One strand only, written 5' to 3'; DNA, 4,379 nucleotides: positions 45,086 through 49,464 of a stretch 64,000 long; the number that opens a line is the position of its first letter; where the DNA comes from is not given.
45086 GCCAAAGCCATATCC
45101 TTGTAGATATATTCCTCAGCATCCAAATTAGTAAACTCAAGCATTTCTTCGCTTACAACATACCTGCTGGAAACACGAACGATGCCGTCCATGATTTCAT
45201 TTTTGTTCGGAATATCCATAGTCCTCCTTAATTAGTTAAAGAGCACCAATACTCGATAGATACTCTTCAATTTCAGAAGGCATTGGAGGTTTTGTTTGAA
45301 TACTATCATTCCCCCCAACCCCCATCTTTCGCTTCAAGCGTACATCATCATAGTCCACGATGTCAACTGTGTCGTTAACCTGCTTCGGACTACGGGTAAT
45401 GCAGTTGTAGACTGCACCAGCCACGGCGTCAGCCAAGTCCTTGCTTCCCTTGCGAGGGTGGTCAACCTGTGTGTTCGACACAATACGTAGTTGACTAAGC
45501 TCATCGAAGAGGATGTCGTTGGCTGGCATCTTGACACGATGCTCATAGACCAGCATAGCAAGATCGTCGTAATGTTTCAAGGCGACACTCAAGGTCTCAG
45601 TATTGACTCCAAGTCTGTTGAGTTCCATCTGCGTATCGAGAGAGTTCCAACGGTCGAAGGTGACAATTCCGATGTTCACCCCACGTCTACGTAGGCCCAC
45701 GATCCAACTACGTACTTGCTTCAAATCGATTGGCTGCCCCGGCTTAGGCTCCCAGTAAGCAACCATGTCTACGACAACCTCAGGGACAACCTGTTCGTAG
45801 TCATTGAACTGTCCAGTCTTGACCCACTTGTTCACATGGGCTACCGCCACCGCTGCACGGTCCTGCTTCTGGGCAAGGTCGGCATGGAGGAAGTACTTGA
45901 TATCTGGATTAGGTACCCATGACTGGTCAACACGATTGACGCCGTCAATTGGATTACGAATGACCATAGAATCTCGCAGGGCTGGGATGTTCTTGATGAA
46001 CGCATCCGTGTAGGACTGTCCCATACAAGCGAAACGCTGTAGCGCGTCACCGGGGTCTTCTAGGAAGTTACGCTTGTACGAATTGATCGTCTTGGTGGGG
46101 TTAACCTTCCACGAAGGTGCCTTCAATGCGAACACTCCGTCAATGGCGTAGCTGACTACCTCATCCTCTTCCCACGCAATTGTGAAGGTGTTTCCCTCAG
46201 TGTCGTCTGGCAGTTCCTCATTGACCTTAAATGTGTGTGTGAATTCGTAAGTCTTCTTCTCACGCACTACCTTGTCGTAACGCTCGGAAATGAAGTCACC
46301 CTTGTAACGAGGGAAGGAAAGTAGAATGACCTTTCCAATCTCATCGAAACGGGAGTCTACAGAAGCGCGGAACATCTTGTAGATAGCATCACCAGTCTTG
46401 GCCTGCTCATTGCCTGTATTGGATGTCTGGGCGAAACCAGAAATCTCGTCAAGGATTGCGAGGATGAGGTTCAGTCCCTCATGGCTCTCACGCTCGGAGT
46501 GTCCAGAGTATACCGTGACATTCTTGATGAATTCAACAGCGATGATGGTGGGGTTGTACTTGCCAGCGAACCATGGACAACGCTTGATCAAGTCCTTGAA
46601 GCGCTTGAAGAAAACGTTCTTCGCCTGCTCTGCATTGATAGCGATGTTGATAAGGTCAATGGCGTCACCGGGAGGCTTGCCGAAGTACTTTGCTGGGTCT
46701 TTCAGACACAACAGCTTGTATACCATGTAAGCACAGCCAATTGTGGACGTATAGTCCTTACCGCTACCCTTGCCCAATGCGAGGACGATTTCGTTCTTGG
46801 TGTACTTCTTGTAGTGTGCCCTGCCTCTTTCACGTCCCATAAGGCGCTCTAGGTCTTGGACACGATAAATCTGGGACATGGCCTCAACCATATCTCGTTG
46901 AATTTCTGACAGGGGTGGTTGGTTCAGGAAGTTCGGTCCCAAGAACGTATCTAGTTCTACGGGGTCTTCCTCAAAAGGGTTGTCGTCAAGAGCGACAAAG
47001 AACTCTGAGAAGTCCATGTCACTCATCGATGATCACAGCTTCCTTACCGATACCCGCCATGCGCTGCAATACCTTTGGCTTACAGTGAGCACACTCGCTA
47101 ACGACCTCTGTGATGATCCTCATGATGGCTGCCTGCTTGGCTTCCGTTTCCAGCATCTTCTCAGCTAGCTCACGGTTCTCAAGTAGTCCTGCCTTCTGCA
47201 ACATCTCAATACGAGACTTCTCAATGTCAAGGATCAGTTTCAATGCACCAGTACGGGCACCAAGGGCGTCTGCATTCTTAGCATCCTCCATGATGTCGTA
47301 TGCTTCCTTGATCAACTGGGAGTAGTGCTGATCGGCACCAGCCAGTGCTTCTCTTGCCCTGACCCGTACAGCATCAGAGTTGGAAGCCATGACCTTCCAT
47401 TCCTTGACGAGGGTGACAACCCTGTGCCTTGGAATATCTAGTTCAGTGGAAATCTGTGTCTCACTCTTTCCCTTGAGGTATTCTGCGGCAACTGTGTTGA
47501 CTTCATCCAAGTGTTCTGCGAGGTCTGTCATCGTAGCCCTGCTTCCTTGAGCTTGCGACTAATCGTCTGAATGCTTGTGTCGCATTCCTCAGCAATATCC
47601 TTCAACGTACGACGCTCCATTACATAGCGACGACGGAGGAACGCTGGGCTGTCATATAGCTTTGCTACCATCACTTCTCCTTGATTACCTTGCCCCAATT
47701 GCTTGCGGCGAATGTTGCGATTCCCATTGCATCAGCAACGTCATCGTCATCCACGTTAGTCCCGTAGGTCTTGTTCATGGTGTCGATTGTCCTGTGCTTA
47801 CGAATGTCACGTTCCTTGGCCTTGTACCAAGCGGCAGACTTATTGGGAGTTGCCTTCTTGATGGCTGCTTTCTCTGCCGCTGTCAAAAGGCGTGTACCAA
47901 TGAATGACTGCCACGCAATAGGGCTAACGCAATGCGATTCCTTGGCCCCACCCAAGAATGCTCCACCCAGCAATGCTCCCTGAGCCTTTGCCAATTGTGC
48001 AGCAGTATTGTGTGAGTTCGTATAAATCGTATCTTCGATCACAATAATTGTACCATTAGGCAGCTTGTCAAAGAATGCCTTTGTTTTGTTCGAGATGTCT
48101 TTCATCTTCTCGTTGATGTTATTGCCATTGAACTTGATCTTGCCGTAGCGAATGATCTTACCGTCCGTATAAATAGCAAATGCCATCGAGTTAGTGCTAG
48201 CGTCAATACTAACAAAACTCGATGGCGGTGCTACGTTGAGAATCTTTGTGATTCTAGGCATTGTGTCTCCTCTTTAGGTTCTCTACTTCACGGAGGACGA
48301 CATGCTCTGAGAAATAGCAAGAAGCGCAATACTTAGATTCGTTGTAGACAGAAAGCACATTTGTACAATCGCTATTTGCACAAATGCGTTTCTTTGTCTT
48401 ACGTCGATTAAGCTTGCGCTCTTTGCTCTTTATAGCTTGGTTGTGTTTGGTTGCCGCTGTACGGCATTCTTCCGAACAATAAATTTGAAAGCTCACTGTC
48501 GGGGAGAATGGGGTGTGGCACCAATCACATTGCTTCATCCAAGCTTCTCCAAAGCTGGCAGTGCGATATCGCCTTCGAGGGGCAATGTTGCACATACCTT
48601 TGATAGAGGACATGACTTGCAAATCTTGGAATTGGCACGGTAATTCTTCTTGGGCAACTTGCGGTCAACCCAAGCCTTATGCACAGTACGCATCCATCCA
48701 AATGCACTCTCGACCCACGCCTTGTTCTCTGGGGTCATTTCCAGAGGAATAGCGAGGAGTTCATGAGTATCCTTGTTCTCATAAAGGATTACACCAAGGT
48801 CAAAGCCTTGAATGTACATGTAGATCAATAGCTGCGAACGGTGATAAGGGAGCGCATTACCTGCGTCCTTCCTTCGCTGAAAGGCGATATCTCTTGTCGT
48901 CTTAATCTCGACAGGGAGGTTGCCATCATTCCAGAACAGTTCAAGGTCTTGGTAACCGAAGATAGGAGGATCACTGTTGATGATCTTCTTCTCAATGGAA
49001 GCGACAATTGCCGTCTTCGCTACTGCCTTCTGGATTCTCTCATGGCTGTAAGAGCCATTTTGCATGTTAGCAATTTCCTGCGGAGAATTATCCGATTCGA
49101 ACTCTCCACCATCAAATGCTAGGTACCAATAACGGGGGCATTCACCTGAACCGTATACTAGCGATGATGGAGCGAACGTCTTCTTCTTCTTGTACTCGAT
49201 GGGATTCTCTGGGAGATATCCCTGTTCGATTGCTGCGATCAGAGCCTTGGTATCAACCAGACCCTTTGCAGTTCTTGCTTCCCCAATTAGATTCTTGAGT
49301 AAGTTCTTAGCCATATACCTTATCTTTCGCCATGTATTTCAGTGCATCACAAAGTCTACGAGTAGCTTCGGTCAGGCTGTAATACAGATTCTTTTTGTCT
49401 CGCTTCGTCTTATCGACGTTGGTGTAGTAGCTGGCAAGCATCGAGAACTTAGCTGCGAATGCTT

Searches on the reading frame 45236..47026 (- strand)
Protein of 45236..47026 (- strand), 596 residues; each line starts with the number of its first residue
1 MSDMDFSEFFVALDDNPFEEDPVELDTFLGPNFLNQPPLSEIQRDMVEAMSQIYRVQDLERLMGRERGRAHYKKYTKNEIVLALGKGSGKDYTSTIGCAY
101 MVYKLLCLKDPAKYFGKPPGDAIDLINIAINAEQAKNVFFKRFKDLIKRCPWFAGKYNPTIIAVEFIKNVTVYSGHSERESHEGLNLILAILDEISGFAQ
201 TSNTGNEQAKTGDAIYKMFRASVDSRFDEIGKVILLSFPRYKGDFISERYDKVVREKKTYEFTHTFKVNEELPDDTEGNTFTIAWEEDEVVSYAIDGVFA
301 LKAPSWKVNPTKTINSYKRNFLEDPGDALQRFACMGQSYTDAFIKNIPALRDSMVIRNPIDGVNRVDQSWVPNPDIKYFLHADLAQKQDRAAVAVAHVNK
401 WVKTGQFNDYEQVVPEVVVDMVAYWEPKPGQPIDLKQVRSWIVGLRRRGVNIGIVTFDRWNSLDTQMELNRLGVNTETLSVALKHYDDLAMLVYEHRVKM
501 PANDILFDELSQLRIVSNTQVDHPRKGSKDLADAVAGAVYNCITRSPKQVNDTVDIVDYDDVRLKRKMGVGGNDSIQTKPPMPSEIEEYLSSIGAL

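Call 9: search_protein_families(library=phrogs, proteins=[window:45236-47026:-], max_evalue=0.00001)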
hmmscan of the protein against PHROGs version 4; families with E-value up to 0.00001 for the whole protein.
window:45236-47026:- (596 aa): 1 family
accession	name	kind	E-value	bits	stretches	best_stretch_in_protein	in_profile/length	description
phrog_17415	-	head and packaging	3.7e-11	42.8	0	298-465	606-776/940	terminase large subunit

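Call 10: search_dna_similar(query=window:45236-47026:-, collection=phages, mode=protein, max_rows=25)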
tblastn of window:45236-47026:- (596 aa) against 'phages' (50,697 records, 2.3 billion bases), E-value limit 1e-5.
Records with a match: 366; places in all: 366; records where one place covers at least 80% of the query: 268.
Best place of each record, by identity: <60% 366.
By first word of the organism name: Streptomyces 127; Gordonia 105; Vibrio 34; Rhizobium 16; Rhodococcus 15; Pseudomonas 12; Microcystis 8; Maribacter 8; Thermus 7; Tsukamurella 6; and 16 more.
By host as written in the record: Gordonia terrae 3612 81; Streptomyces griseus ATCC 10137 52; Streptomyces lividans JI 1326 29; - 14; Streptomyces viridochromogenes DSM40736 12; Streptomyces sanglieri UNT16F27A 9; Maribacter forsetii DSM18668 8; Streptomyces griseofuscus ATCC 23916 7; and 79 more.
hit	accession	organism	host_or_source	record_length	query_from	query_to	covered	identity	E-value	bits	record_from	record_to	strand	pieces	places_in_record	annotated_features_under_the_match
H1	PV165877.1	Streptomyces phage CeilingFan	Streptomyces griseus ATCC 10137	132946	1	593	99%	51.8%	0e+0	575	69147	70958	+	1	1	99: terminase large subunit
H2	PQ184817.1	Streptomyces phage Jollison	Streptomyces lividans JI 1326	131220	1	593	99%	51.8%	0e+0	575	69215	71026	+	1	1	99: terminase large subunit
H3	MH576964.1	Streptomyces phage Starbow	Streptomyces griseus ATCC 10137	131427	1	593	99%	51.8%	0e+0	575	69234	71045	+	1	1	98: terminase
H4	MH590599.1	Streptomyces phage Karimac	Streptomyces griseus ATCC 10137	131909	1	593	99%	51.8%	0e+0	575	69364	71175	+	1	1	99: terminase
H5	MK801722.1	Streptomyces phage Birchlyn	Streptomyces griseus ATCC 10137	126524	1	593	99%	51.8%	0e+0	575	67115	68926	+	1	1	97: terminase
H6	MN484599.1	Streptomyces phage Wipeout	Streptomyces griseus ATCC 10137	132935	1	593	99%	51.8%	0e+0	575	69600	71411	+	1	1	97: terminase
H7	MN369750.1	Streptomyces phage TomSawyer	Streptomyces griseus ATCC 10137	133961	1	593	99%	51.8%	0e+0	575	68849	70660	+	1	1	98: terminase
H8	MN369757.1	Streptomyces phage Bordeaux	Streptomyces griseus ATCC 10137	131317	1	593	99%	51.8%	0e+0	575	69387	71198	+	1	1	98: terminase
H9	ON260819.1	Streptomyces phage SaltySpitoon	Streptomyces griseus ATCC 10137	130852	1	593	99%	51.8%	0e+0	575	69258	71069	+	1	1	99: terminase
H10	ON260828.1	Streptomyces phage Quaran19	Streptomyces griseus ATCC 10137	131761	1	593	99%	51.8%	0e+0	575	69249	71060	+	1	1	99: terminase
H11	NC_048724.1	Streptomyces phage Karimac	Streptomyces griseus ATCC 10137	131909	1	593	99%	51.8%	0e+0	575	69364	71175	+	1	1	99: terminase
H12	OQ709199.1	Streptomyces phage PumpkinSpice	Streptomyces griseofuscus ATCC 23916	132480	1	593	99%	51.8%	0e+0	575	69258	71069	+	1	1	99: terminase large subunit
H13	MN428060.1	Streptomyces phage IchabodCrane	Streptomyces scabiei RL-34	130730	1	593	99%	51.8%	0e+0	575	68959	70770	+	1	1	97: terminase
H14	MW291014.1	Streptomyces phage MindFlayer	Streptomyces mirabilis NRRL B-2400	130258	1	593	99%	51.8%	0e+0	575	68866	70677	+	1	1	97: terminase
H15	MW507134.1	Streptomyces phage Battuta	Streptomyces sanglieri UNT16F27A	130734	1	593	99%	51.8%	0e+0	575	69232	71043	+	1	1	98: terminase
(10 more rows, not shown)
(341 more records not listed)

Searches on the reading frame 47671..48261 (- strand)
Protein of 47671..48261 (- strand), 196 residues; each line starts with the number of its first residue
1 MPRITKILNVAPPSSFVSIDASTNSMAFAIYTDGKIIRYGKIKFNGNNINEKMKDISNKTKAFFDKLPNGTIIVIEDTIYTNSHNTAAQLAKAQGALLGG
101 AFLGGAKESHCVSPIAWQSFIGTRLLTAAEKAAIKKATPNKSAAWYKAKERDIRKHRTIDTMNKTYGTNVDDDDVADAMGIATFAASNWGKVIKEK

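Call 48: search_protein_families(library=pfam, proteins=[window:47671-48261:-], max_evalue=0.001)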
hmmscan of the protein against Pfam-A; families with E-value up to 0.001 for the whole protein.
window:47671-48261:- (196 aa): 0 families

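Call 117: search_protein_families(library=phrogs, proteins=[window:47671-48261:-], max_evalue=0.0001)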
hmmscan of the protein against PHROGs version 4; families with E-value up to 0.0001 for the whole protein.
window:47671-48261:- (196 aa): 2 families
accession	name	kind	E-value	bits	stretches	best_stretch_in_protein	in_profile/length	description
phrog_159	-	DNA, RNA and nucleotide metabolism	3.4e-17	63.4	1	15-190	89-251/330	RuvC-like Holliday junction resolvase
phrog_827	-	DNA, RNA and nucleotide metabolism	2.2e-07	32.2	1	16-185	3-155/161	Holliday junction resolvase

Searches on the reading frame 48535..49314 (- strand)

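Call 48: search_protein_families(library=pfam, proteins=[window:48535-49314:-], max_evalue=0.001)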
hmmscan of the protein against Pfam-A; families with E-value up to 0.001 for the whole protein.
window:48535-49314:- (259 aa): 0 families

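Call 117: search_protein_families(library=phrogs, proteins=[window:48535-49314:-], max_evalue=0.0001)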
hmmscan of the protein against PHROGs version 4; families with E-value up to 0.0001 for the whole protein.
window:48535-49314:- (259 aa): 3 families
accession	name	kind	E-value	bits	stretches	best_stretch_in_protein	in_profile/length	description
phrog_1706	-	DNA, RNA and nucleotide metabolism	2.1e-40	140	1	25-246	24-247/293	CRISPR/Cas system associated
phrog_1990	-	DNA, RNA and nucleotide metabolism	4.3e-06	27.3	1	134-242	131-236/290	Cas4-domain exonuclease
phrog_2506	-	DNA, RNA and nucleotide metabolism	3.2e-05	24.3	0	133-241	217-333/342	exonuclease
